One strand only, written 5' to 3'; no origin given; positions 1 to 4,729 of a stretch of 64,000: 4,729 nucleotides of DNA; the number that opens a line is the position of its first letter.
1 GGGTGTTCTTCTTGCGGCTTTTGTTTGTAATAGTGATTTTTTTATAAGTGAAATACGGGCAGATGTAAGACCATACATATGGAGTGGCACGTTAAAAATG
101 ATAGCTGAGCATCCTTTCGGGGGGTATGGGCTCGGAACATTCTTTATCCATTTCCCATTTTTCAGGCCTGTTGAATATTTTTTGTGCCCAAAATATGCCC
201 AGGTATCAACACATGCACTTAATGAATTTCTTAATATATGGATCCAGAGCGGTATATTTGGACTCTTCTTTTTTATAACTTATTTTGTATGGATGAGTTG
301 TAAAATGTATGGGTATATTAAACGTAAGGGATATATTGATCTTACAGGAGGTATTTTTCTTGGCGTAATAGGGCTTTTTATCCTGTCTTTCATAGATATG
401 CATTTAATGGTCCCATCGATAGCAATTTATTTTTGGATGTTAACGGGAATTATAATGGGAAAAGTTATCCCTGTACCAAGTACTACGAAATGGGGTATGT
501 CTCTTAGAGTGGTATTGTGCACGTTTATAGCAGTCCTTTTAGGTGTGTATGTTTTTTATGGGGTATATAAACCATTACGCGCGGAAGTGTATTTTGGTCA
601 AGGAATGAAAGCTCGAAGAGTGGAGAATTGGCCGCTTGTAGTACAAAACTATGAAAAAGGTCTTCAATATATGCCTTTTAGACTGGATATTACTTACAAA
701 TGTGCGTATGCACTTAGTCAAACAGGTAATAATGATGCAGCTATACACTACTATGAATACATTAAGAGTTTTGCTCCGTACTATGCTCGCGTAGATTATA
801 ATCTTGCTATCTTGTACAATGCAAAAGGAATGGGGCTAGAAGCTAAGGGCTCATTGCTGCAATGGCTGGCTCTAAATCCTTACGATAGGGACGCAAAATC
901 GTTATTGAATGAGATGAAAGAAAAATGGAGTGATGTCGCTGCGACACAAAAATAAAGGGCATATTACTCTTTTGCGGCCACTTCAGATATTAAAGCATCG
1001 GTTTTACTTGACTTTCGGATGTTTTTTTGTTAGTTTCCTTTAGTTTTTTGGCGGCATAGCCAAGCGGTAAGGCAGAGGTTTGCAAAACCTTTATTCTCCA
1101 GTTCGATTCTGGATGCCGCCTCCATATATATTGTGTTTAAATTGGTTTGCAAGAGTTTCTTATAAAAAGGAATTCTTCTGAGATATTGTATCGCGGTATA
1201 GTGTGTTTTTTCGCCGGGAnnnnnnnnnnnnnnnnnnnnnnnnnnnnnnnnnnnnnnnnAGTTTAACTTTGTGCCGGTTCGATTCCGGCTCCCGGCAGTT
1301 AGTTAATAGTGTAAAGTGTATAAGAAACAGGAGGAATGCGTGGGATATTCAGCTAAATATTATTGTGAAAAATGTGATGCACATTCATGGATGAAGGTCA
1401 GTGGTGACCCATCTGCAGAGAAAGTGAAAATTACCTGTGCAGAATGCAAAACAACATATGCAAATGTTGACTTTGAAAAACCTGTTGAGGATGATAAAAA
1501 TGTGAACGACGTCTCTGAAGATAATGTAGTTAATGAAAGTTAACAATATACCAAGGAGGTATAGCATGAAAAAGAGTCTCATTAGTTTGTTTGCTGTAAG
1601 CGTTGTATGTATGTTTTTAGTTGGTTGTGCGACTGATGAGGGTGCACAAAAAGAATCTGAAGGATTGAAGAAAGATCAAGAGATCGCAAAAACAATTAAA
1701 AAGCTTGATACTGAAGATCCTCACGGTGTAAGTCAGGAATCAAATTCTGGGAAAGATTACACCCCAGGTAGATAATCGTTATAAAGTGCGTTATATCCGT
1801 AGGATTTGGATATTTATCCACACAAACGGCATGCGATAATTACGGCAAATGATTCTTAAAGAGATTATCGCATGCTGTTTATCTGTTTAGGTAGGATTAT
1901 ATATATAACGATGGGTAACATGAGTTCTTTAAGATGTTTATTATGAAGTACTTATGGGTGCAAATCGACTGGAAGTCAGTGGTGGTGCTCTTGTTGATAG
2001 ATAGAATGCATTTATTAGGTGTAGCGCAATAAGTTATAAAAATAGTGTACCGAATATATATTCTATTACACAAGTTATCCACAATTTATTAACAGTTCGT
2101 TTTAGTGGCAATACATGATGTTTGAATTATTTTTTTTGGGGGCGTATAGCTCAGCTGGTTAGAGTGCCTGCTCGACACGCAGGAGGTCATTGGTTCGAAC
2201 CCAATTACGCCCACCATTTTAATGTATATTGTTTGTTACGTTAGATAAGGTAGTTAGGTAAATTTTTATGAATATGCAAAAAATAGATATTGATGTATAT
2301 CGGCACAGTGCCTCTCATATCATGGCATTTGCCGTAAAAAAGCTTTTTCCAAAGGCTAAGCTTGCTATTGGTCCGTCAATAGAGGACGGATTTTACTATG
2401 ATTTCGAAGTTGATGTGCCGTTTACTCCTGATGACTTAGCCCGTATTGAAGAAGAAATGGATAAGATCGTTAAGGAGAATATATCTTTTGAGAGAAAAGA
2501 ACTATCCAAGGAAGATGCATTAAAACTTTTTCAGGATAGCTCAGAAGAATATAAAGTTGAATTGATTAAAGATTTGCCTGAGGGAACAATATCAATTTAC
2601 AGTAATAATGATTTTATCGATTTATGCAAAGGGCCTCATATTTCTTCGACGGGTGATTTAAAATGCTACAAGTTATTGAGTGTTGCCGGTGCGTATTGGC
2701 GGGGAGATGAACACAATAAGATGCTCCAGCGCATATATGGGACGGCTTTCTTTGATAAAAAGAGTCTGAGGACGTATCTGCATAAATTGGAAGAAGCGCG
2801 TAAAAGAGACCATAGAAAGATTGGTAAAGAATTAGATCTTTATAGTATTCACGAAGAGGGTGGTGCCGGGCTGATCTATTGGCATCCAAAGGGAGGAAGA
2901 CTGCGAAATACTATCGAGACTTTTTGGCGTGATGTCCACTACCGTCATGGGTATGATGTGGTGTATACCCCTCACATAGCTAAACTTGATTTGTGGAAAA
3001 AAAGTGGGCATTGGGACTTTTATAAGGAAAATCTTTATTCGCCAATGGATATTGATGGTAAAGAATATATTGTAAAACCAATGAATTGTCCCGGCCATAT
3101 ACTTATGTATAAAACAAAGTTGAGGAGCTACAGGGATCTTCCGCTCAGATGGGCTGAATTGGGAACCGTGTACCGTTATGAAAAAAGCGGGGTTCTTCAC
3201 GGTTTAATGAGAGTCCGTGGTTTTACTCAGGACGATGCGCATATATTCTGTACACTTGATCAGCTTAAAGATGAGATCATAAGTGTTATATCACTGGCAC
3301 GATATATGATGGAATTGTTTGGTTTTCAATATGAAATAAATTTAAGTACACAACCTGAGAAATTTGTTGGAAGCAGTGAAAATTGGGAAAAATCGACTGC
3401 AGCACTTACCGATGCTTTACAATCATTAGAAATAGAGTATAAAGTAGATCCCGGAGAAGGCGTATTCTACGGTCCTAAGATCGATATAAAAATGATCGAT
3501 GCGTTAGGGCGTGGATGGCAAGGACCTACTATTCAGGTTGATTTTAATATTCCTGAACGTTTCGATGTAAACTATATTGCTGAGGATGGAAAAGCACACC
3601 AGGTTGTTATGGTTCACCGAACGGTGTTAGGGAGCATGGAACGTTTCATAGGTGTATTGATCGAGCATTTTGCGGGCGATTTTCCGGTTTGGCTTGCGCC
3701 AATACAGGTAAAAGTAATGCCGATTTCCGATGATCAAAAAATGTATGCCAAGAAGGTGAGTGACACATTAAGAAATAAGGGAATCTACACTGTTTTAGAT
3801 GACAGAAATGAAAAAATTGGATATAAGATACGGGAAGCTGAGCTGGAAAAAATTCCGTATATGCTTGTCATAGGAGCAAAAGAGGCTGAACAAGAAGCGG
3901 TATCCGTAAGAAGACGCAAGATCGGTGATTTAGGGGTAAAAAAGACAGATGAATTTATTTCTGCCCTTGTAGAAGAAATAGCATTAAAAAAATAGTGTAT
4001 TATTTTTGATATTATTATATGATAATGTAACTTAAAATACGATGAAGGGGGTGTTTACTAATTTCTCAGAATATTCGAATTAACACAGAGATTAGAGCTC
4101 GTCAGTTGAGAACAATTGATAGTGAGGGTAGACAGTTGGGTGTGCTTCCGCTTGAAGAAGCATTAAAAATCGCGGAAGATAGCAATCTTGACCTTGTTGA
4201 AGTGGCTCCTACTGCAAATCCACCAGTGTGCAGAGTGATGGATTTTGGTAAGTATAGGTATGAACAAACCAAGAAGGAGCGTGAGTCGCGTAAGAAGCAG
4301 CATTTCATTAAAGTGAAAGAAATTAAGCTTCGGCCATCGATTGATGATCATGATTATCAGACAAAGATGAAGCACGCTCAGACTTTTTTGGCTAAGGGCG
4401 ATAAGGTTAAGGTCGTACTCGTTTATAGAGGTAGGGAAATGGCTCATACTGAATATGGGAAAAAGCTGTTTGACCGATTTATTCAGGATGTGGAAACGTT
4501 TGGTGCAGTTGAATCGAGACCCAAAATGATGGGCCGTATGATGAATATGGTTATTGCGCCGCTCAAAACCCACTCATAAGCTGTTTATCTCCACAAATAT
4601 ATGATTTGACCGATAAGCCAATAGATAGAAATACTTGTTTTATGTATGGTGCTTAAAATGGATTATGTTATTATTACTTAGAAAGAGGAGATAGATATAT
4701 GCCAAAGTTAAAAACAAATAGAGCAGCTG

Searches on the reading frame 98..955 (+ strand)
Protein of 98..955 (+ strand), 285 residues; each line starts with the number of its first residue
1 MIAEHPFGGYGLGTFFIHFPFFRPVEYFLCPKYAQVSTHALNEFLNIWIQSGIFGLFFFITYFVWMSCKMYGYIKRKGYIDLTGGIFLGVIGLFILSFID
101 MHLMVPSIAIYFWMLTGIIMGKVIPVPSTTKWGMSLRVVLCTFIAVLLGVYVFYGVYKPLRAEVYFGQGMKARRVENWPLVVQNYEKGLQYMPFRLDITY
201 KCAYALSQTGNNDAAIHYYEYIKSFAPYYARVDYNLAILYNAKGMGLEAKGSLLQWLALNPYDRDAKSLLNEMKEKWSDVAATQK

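Call 24: search_protein_families(library=pfam, proteins=[window:98-955:+])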
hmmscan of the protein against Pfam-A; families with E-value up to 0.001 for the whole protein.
window:98-955:+ (285 aa): 1 family
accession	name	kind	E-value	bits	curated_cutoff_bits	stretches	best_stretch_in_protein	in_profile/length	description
PF04932.20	Wzy_C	-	4.8e-05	23.6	31.7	1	1-60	94-149/149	O-Antigen ligase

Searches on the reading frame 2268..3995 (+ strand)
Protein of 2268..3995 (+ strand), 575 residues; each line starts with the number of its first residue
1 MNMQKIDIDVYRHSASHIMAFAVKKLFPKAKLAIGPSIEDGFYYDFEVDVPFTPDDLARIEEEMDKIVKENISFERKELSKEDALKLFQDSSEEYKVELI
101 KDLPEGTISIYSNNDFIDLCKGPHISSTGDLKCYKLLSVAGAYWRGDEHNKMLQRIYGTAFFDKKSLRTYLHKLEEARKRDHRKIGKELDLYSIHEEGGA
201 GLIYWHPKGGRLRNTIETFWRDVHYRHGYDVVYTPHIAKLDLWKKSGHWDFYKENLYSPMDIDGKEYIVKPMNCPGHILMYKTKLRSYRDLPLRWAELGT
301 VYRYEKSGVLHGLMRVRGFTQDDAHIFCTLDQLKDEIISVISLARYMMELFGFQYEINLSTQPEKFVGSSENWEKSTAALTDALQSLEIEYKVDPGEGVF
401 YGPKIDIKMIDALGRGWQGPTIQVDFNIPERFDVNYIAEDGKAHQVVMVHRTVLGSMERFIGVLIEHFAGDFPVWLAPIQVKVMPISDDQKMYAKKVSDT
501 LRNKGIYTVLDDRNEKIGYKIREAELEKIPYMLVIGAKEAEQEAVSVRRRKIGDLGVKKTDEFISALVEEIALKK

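Call 24: search_protein_families(library=pfam, proteins=[window:2268-3995:+])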
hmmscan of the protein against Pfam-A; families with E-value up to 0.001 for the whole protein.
window:2268-3995:+ (575 aa): 3 families
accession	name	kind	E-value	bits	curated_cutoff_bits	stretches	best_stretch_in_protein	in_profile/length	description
PF00587.30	tRNA-synt_2b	-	3.5e-47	161.2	29.3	1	264-468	8-179/179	tRNA synthetase class II core domain (G, H, P, S and T)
PF03129.25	HGTP_anticodon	-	2e-23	82.8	21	1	480-569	1-93/94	Anticodon binding domain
PF07973.19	tRNA_SAD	-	2.3e-13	50.3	24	1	108-157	1-44/44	Threonyl and Alanyl tRNA synthetase second additional domain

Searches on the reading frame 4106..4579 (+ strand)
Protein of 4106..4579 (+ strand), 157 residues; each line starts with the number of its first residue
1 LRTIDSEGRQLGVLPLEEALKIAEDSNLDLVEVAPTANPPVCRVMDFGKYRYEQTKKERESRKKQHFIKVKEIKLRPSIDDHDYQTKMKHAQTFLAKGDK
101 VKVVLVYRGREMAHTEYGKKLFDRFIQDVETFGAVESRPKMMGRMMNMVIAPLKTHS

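Call 24: search_protein_families(library=pfam, proteins=[window:4106-4579:+])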
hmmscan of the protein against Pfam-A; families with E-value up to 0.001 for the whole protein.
window:4106-4579:+ (157 aa): 2 families
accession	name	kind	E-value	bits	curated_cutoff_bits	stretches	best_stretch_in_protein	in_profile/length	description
PF00707.27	IF3_C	-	8.1e-37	125.5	34.8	1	68-152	1-85/86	Translation initiation factor IF-3, C-terminal domain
PF05198.21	IF3_N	-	2.2e-27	95.5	26.9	1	2-60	11-69/70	Translation initiation factor IF-3, N-terminal domain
